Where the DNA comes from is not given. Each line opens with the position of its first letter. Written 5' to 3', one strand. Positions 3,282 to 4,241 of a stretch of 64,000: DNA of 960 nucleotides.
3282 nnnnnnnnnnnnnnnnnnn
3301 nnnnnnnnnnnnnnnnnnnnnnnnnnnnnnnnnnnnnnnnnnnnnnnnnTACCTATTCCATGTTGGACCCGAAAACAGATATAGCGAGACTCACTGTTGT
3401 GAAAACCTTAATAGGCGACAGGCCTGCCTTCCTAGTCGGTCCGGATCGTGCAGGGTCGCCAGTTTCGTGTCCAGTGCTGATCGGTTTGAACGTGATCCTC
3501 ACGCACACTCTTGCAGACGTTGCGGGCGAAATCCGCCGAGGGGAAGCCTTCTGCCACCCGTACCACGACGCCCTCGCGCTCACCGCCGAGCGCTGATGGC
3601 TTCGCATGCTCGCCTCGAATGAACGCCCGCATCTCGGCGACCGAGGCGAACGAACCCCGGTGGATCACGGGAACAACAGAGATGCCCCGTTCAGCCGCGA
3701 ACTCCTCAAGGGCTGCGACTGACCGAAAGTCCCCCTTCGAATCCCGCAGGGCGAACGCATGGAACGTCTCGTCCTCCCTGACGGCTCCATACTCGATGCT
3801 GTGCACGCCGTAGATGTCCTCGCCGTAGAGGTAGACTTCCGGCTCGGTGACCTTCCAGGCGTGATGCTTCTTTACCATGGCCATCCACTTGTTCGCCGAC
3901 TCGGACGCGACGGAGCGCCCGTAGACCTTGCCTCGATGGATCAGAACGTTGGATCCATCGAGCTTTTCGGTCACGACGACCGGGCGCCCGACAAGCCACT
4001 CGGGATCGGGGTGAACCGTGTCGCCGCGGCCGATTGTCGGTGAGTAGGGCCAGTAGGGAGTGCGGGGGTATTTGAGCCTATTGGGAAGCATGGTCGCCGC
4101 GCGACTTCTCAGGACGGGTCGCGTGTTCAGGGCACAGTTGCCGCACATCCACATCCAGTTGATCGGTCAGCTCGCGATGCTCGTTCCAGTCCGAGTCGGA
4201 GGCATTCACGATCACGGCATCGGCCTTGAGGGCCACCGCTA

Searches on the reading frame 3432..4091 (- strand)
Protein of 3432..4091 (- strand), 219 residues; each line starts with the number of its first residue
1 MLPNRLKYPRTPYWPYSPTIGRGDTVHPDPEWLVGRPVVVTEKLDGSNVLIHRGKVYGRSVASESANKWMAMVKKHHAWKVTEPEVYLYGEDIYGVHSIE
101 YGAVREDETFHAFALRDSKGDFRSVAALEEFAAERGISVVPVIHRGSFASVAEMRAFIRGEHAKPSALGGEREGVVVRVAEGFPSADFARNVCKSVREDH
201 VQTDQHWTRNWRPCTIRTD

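Call 3: search_protein_families(library=pfam, proteins=[window:3432-4091:-], max_evalue=0.1)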
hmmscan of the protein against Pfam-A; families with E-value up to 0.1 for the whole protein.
window:3432-4091:- (219 aa): 2 families
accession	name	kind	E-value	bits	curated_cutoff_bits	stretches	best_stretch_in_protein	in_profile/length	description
PF09414.15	RNA_ligase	-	2.6e-22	80.2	27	1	37-195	2-170/171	RNA ligase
PF09511.15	RNA_lig_T4_1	-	0.0018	18.6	28.3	0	106-181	136-210/227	RNA ligase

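Call 4: search_protein_families(library=padloc, proteins=[window:3432-4091:-], max_evalue=0.1)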
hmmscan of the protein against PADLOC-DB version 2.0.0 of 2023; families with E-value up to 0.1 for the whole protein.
window:3432-4091:- (219 aa): 0 families

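Call 5: search_protein_families(library=ncbifam, proteins=[window:3432-4091:-], max_evalue=0.1)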
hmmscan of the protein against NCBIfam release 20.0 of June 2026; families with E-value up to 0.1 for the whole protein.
window:3432-4091:- (219 aa): 1 family
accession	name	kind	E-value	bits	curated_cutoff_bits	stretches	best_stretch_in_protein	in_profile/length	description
TIGR02306.1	RNA_lig_DRB0094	equivalog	0.0074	15.2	151.15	1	35-198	158-336/341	RNA ligase (ATP)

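Call 10: find_homologous_proteins(query=window:3432-4091:-)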
Query window:3432-4091:- (219 aa): 1698 proteins with E <= 0.001 among 2007 candidates; the best 120 are listed.
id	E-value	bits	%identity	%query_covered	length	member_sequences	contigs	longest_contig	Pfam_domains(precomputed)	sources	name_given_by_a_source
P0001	7.3e-134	462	91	99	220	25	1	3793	PF09414.16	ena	-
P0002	4.1e-124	431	84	100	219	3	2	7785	PF09414.16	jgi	-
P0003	6.1e-124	430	84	100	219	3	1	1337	PF09414.16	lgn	-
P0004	1.7e-123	429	83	99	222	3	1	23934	PF09414.16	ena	-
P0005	2.6e-123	428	83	100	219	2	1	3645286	PF09414.16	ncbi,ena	-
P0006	2.3e-122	425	82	100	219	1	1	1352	PF09414.16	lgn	-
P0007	2.4e-122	425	82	100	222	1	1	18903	PF09414.16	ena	-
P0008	2.6e-122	425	82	100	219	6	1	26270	PF09414.16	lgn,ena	-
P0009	2.8e-122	425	82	100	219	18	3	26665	PF09414.16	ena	-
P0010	1.3e-120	419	81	100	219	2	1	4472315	PF09414.16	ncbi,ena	-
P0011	1.7e-120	419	83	100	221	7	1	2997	PF09414.16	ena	-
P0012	2.7e-120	418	80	100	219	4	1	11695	PF09414.16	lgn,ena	-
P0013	4.3e-120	417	83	100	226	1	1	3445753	PF09414.16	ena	-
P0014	7.2e-120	417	83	100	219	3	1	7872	PF09414.16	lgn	-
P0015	9.2e-120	416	82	100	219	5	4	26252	PF09414.16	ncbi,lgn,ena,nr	ncbi:MAG: hypothetical protein F4139_11970 [Gemmatimonadetes bacterium]|nr:hypothetical protein [Gem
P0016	9.9e-120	416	81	100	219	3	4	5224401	PF09414.16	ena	-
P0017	1.2e-119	416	82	100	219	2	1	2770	PF09414.16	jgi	-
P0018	2.5e-119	415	81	99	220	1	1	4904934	PF09414.16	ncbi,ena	-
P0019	4.1e-119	414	84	97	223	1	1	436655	PF09414.16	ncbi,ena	-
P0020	4.9e-119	414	81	100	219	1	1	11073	PF09414.16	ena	-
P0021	8.2e-119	413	82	98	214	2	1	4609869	PF09414.16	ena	-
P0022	1.2e-118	413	82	99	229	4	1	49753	PF09414.16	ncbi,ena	-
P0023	1.3e-118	413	81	99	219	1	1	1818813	PF09414.16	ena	-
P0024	2.4e-118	412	81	100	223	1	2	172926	PF09414.16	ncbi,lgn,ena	-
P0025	2.7e-118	412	80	100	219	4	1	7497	PF09414.16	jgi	-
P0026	5.3e-118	411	82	97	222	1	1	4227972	PF09414.16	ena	-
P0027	1.3e-117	409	79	99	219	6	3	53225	PF09414.16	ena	-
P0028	2.7e-117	408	81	100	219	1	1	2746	PF09414.16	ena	-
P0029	6.0e-117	407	81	100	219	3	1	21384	PF09414.16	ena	-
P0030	6.8e-117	407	80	100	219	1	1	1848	PF09414.16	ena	-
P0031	2.6e-116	405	77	100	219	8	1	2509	PF09414.16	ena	-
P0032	7.1e-116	404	79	100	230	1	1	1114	PF09414.16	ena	-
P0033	3.2e-114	398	77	100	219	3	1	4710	PF09414.16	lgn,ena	-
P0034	4.3e-114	398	79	99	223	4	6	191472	PF09414.16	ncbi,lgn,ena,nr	ncbi:MAG: RNA ligase family protein [Gemmatimonadetes bacterium]|nr:RNA ligase family protein [Gemma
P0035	1.3e-113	396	75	100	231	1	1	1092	PF09414.16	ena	-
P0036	2.3e-113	395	77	100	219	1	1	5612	PF09414.16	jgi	jgi:hypothetical protein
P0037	1.1e-112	393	76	100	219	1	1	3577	PF09414.16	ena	-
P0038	2.1e-111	389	76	99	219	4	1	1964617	PF09414.16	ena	-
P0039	3.1e-110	385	76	99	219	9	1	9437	PF09414.16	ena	-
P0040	1.7e-109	383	75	100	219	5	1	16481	PF09414.16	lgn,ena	-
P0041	1.2e-107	377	74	100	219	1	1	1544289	PF09414.16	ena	-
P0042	1.9e-107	376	73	100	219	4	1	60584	PF09414.16,PF09511.16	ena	-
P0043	2.1e-107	376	75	99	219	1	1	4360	PF09414.16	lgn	-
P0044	2.2e-107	376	74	100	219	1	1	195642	PF09414.16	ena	-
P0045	8.5e-106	371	74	100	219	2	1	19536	PF09414.16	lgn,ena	-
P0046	1.1e-103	364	72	100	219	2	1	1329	PF09414.16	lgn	-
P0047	1.1e-99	351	69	96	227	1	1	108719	PF09414.16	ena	-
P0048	2.1e-99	350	70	96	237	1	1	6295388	PF09414.16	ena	-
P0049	3.9e-99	349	71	99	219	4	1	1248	PF09414.16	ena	-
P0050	5.3e-99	348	70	96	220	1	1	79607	PF09414.16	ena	-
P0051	1.3e-98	347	70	96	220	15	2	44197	PF09414.16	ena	-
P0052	2.5e-98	346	70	96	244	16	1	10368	PF09414.16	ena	-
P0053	3.9e-98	346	82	82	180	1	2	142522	PF09414.16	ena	-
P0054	6.1e-98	345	68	98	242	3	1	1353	PF09414.16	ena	-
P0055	3.8e-97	342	70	96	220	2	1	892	PF09414.16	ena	-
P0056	6.1e-97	342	68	96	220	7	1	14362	PF09414.16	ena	-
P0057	7.2e-97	341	69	98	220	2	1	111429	PF09414.16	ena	-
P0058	8.7e-97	341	67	98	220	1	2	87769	PF09414.16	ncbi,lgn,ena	-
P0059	1.9e-96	340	68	96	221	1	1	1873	PF09414.16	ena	-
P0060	1.9e-96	340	68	99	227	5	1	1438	PF09414.16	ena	-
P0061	2.1e-96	340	67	98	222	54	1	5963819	PF09414.16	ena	-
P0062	2.2e-96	340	69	99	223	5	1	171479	PF09414.16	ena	-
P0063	2.6e-96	340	69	96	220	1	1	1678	PF09414.16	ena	-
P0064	6.1e-96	338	68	99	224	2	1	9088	PF09414.16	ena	-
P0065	6.4e-96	338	67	96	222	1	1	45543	PF09414.16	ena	-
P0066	7.4e-96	338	68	96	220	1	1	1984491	PF09414.16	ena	-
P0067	7.8e-96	338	69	96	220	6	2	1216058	PF09414.16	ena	-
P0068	8.5e-96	338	67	96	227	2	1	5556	PF09414.16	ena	-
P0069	9.5e-96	338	68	98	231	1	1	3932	PF09414.16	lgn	-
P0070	9.9e-96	338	68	98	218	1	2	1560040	PF09414.16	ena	-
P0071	1.1e-95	338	67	98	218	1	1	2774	PF09414.16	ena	-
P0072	1.6e-95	337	68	98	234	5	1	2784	PF09414.16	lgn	-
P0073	1.6e-95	337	69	98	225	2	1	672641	PF09414.16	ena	-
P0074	1.8e-95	337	68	96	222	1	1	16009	PF09414.16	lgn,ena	-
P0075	1.8e-95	337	69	98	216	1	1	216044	PF09414.16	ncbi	-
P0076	2.4e-95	336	69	96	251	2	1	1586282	PF09414.16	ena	-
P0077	2.5e-95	336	67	98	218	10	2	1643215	PF09414.16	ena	-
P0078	2.9e-95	336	68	96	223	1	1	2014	PF09414.16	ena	-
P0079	3.2e-95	336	68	97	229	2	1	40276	PF09414.16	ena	-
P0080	3.2e-95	336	66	98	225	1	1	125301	PF09414.16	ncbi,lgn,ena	-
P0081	4.1e-95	336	69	96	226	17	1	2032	PF09414.16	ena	-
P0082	4.1e-95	336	69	96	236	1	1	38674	PF09414.16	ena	-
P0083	4.2e-95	336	68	96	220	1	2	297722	PF09414.16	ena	-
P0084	4.3e-95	336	67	99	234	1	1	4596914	PF09414.16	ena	-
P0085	6.7e-95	335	67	98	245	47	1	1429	PF09414.16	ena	-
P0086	7.2e-95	335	69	98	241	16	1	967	PF09414.16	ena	-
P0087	7.3e-95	335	67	98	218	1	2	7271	PF09414.16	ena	-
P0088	1.1e-94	334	69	99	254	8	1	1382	PF09414.16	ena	-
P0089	1.1e-94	334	67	98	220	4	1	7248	PF09414.16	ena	-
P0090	1.3e-94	334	68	96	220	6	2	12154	PF09414.16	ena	-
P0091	1.4e-94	334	67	98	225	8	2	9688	PF09414.16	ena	-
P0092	1.4e-94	334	68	98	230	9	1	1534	PF09414.16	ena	-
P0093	1.6e-94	334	69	96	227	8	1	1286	PF09414.16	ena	-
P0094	1.7e-94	334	69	98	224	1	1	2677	PF09414.16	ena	-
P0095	1.8e-94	334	69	96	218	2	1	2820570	PF09414.16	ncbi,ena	-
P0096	1.9e-94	334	67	98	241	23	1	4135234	PF09414.16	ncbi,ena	-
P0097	1.9e-94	334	66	98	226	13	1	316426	PF09414.16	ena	-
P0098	2.1e-94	333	67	98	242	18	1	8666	PF09414.16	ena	-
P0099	2.2e-94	333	69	96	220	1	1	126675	PF09414.16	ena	-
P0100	2.5e-94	333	67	96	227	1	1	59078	PF09414.16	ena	-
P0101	3.1e-94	333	68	96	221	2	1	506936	PF09414.16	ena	-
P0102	3.1e-94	333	68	96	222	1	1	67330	PF09414.16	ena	-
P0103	3.3e-94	333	69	96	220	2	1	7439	PF09414.16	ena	-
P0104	3.3e-94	333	68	96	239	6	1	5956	PF09414.16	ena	-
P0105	3.3e-94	333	67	96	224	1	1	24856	PF09414.16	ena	-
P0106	4.2e-94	332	67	98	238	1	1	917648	PF09414.16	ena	-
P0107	4.8e-94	332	66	99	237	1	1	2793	PF09414.16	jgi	-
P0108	5.9e-94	332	68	98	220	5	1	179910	PF09414.16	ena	-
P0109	6.6e-94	332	68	96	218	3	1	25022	PF09414.16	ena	-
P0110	6.8e-94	332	67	96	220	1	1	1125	PF09414.16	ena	-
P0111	7.3e-94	332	67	98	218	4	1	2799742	PF09414.16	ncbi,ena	-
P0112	7.5e-94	332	68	98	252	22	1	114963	PF09414.16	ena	-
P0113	7.5e-94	332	66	98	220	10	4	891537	PF09414.16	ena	-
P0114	8.0e-94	331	66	98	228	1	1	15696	PF09414.16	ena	-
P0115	8.4e-94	331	65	96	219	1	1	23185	PF09414.16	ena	-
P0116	8.4e-94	331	68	96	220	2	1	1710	PF09414.16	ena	-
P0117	8.7e-94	331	68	96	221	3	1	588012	PF09414.16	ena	-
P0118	9.9e-94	331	65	98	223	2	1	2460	PF09414.16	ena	-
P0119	1.0e-93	331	65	96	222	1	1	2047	PF09414.16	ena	-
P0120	1.1e-93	331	66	98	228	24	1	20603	PF09414.16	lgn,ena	-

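Call 11: find_encoding_contigs(protein=P0005, flank=6000, max_places=3)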
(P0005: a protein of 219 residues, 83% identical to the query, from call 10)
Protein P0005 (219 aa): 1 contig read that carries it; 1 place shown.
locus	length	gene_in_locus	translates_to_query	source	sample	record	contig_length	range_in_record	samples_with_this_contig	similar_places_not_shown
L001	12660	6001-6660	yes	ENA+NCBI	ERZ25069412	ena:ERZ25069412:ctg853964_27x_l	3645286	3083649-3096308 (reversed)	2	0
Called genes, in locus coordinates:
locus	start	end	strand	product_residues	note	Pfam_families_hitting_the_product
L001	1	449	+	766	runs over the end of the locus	PF12679:ABC2_membrane_2, PF12698:ABC2_membrane_3, PF23357:DUF7088, PF09822:ABC_transp_aux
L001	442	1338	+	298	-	PF14238:DUF4340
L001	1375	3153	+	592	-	PF00732:GMC_oxred_N, PF05199:GMC_oxred_C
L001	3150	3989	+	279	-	PF13618:Gluconate_2-dh3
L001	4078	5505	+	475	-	PF13175:AAA_15 (weak), PF13304:AAA_21, PF13175:AAA_15, PF12476:DUF3696 (weak)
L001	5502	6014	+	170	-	-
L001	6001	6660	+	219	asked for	PF09414:RNA_ligase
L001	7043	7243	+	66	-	-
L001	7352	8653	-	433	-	-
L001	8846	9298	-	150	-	-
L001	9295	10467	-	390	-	-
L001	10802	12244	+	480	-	-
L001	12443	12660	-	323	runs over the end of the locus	PF01869:BcrAD_BadFG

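Call 12: find_encoding_contigs(protein=P0061, flank=6000, max_places=3)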
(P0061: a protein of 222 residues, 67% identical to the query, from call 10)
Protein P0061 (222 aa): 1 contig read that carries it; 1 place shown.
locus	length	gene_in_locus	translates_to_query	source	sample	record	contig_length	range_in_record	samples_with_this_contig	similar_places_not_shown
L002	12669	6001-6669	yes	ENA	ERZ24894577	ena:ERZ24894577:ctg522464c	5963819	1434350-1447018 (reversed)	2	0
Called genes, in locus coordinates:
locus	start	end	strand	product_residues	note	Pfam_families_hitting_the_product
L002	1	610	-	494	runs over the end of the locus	PF00496:SBP_bac_5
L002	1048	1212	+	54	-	PF21344:Zn_ribbon_LysW, PF24460:DUF7575 (faint), PF26788:DUF8260 (faint)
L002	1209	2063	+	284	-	PF02222:ATP-grasp (faint), PF22626:LysX_preATP_grasp, PF08443:RimK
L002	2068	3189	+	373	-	PF01118:Semialdhyde_dh, PF22698:Semialdhyde_dhC_1, PF02774:Semialdhyde_dhC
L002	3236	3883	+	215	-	-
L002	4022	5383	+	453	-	PF13175:AAA_15, PF13304:AAA_21, PF13175:AAA_15, PF12476:DUF3696 (weak)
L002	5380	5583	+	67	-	-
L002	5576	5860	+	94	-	-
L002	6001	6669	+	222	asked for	PF09414:RNA_ligase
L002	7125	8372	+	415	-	PF13173:AAA_14, PF13635:DUF4143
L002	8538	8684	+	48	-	-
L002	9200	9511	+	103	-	-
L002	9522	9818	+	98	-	-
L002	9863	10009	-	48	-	-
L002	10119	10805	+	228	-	-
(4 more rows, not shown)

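Call 14: find_related_loci(query=A1, collection=genome_contigs, flank=7000)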
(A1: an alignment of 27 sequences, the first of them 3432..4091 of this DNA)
Query A1 (219 aa) in genome_contigs; peptide patterns used: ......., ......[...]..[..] (x = any residue, [..] = any of these).
289 stretches matched a pattern; 244 encode a relative of the query (tblastn E <= 1e-3); the best 80 are kept; 79 distinct loci.
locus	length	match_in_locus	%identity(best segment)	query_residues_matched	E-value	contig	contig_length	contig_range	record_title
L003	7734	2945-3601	84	1-219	6e-126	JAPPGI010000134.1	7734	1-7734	MAG: Gemmatimonadota bacterium isolate RHO1_bin_51 NODE_11288_length_7734_cov_815.284152, whole genome shotgun sequence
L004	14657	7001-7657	84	1-219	6e-125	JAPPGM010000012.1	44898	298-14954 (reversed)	MAG: Gemmatimonadota bacterium isolate RHO1_bin_56 NODE_1712_length_44898_cov_55.673104, whole genome shotgun sequence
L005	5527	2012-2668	83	1-219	1e-123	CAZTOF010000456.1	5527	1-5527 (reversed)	MAG TPA_asm: uncultured Gemmatimonadaceae bacterium isolate SRP338948_co1_51 genome assembly, contig: k141_530122, whole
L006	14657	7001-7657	81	1-219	3e-122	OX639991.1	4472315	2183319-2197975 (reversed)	MAG: Longimicrobiales bacterium isolate affa3490-31b4-448a-b7fc-cc7950b7f85b genome assembly, chromosome: 1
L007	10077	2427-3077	83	1-217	1e-121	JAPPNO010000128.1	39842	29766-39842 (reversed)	MAG: Gemmatimonadota bacterium isolate RHO3_bin_73 NODE_2023_length_39842_cov_28.505240, whole genome shotgun sequence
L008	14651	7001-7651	81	1-217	3e-121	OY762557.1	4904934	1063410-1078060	MAG: Longimicrobiales bacterium isolate c10e2151-7d97-4465-9cf7-a78a4796a63d genome assembly, chromosome: 1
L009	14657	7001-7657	82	1-219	2e-121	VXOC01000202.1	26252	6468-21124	MAG: Gemmatimonadetes bacterium isolate SB0662_bin_23 NODE_1781_length_26252_cov_252.741802, whole genome shotgun sequen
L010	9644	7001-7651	82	1-217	2e-120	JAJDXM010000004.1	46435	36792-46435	MAG: Gemmatimonadetes bacterium isolate jk18x27bins.35 k141_958760, whole genome shotgun sequence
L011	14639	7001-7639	84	7-219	6e-120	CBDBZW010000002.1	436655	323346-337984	MAG: Longimicrobiales bacterium isolate 067ac056-e4e3-461b-9658-b762d142c107 genome assembly, contig: contig_2, whole ge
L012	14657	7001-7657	78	1-219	4e-119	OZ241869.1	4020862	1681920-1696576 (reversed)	MAG: Longimicrobiales bacterium isolate 4d932f89-bb95-4433-bef4-8436000ce683 genome assembly, chromosome: 1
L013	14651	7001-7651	81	1-217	2e-118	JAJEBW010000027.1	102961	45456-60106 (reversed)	MAG: Gemmatimonadetes bacterium isolate jk18x9bins.57 k141_4007, whole genome shotgun sequence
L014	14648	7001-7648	79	1-216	2e-115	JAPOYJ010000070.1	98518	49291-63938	MAG: Gemmatimonadetes bacterium isolate COS4_bin_2 NODE_220_length_98518_cov_45.3544, whole genome shotgun sequence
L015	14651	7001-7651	77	1-217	1e-112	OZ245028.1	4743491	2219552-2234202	MAG: Longimicrobiales bacterium isolate f7ec7502-a679-45e5-b4be-1f74f8b9058b genome assembly, chromosome: 1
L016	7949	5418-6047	69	7-216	2e-99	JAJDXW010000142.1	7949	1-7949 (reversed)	MAG: Gammaproteobacteria bacterium isolate jk18x27bins.56 k141_907856, whole genome shotgun sequence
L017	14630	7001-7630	70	7-216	9e-99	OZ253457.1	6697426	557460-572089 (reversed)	MAG: Vicinamibacterales bacterium isolate 96a1e1f6-da0d-41ae-928b-732dd312bced genome assembly, chromosome: 1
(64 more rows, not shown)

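Call 23: search_solved_structures(query=A1, max_evalue=1, show_alignments=2)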
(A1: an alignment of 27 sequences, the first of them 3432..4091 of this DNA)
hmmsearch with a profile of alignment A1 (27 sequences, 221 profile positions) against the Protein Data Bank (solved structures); distinct sequences matched with E-value up to 1: 9.
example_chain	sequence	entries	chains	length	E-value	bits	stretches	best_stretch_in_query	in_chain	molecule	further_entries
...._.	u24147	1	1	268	0.12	15.1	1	109-214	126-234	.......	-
2yay_A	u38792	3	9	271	0.13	15.1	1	109-214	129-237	DUTPASE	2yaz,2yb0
2qsa_A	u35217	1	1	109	0.22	14.3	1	67-122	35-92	DnaJ homolog dnj-2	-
8jyd_A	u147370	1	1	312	0.45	13.3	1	146-183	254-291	DNA ligase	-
4lh6_A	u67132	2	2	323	0.45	13.3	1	146-183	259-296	DNA ligase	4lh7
4eeq_A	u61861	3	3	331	0.46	13.3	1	146-183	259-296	DNA ligase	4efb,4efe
1ta8_A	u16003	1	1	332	0.47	13.3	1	146-183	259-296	DNA ligase, NAD-dependent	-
1tae_A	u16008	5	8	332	0.47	13.3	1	146-183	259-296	DNA ligase, NAD-dependent | DNA ligase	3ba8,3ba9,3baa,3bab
1ogk_A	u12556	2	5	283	0.73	12.6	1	163-215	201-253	DEOXYURIDINE TRIPHOSPHATASE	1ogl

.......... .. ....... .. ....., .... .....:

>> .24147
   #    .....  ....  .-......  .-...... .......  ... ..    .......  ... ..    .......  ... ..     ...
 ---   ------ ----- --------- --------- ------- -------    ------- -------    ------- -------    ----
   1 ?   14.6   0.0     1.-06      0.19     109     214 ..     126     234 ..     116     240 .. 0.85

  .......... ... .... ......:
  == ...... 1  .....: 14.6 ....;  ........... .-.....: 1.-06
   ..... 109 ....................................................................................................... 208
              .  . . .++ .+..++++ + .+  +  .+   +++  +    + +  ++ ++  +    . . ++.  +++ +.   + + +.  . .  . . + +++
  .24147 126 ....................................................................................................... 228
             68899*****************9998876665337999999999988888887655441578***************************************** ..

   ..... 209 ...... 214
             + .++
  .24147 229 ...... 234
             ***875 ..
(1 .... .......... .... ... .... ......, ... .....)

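Call 33: predict_structure(alignment_id=A1)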
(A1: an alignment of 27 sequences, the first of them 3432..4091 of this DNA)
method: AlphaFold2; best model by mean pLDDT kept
length: 219 residues; sequences in the alignment: 27
mean_pLDDT: 48.8   pTM: 0.53
mean pLDDT of the five models: 48.8, 47.0, 46.0, 45.8, 40.3
residues with pLDDT >= 90: 6; 70-90: 41; 50-70: 42; < 50: 130
segments of 3 or more residues with pLDDT < 50: 1-13, 15-23, 45-125, 135-139, 201-219
pLDDT, mean of each block of 10 residues (from residue 1): 33 43 56 84 45 25 24 27 30 27 34 36 49 49 84 87 73 72 60 66 38 29
secondary structure, 60 per line:
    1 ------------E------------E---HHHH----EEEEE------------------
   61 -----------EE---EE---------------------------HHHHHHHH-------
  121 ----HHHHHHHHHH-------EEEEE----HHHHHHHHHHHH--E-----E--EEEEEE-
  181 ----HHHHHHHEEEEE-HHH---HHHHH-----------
elements in order: H30-33 E38-42 H106-113 H125-134 E142-146 H151-162 E174-179 H185-191 E192-196 H204-208

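Call 45: find_related_loci(query=A1, collection=viral_contigs, flank=4000)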
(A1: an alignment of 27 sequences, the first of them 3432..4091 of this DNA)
Query A1 (219 aa) in viral_contigs; peptide patterns used: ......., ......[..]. (x = any residue, [..] = any of these).
160 stretches matched a pattern; 33 encode a relative of the query (tblastn E <= 1e-3); 33 distinct loci.
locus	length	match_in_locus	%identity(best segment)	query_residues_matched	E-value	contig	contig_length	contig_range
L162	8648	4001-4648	53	7-217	4e-71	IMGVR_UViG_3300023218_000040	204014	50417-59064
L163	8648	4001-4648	53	7-217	7e-71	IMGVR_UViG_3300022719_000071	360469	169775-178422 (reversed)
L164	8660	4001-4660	46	1-216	1e-63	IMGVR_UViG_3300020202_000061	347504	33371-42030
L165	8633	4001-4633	45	7-216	8e-63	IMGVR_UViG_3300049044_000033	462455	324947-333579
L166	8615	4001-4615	47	7-211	4e-62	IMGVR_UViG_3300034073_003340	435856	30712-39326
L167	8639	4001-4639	47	7-216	2e-60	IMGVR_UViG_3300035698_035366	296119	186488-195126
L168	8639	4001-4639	47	7-216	2e-60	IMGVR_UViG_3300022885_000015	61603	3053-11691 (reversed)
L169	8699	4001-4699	45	7-218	5e-60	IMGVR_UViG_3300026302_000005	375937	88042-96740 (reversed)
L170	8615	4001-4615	47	7-211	1e-59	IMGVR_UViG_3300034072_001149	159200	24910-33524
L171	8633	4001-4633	45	7-216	5e-59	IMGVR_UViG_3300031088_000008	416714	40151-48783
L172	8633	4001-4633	44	7-216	2e-58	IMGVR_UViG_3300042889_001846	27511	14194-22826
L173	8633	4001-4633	43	7-218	4e-50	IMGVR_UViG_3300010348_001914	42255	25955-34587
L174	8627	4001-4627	42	7-216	3e-46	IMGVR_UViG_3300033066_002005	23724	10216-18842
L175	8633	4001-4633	46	7-216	1e-62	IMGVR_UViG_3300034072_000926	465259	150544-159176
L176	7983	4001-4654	40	4-217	6e-43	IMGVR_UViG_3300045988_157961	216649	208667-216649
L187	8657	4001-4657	35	7-216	1e-31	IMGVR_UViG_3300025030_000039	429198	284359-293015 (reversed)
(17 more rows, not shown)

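Call 49: search_protein_families(library=phrogs, proteins=[window:3432-4091:-], max_evalue=0.001)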
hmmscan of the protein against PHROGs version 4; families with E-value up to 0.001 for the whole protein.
window:3432-4091:- (219 aa): 4 families
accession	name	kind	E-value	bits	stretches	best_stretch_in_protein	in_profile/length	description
phrog_24030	-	DNA, RNA and nucleotide metabolism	3.5e-32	113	1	5-209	133-332/342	RNA ligase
phrog_34045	-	unknown function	4.4e-30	105.9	1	4-214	5-207/219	-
phrog_548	-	DNA, RNA and nucleotide metabolism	1.1e-07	32.3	1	36-200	31-233/341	RNA ligase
phrog_968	-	DNA, RNA and nucleotide metabolism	8.7e-06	25.9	1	108-181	297-374/398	RNA ligase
